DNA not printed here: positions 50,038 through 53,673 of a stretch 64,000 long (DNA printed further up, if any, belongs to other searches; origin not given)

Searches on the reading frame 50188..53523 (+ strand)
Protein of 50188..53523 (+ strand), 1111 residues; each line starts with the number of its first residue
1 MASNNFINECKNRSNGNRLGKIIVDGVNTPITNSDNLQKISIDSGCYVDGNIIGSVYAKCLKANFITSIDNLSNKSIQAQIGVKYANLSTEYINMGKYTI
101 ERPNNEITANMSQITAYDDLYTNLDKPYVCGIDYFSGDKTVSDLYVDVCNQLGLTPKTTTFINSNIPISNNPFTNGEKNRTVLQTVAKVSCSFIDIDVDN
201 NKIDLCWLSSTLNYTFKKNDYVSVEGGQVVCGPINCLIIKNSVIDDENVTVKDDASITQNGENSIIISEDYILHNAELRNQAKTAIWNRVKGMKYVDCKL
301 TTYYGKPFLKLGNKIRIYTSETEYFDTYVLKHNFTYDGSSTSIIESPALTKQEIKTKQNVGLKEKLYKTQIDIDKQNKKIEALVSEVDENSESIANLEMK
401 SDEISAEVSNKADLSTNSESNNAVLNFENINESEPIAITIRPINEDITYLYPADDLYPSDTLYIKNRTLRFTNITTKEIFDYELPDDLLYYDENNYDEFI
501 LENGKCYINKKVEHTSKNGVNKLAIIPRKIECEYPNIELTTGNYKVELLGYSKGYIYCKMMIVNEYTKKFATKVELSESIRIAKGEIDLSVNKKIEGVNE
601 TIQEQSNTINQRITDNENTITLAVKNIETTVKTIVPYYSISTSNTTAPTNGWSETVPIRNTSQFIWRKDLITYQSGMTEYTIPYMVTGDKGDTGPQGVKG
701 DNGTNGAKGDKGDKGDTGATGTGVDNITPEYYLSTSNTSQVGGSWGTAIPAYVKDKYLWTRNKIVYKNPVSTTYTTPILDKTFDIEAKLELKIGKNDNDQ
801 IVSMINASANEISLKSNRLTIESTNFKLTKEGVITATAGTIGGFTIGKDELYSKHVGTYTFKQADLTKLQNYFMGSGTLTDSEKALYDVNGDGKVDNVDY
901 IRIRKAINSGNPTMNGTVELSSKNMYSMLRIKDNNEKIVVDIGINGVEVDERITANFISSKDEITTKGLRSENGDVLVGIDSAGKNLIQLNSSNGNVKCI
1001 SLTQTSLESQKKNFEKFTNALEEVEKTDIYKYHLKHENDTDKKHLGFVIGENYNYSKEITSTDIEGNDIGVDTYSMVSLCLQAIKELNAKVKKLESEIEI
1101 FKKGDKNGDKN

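Call 17: search_protein_families(library=pfam, proteins=[window:50188-53523:+])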
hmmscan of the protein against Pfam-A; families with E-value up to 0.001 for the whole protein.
window:50188-53523:+ (1111 aa): 3 families
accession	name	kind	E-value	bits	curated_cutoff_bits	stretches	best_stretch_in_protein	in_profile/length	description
PF00404.24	Dockerin_1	-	1.8e-07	31.7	22.9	1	864-908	13-57/57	Dockerin type I domain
PF13884.11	Peptidase_S74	-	0.00012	22.7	22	1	1010-1048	5-45/58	Chaperone of endosialidase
PF01391.23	Collagen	-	0.00012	22.2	27.2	1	688-721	4-37/60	Collagen triple helix repeat (20 copies)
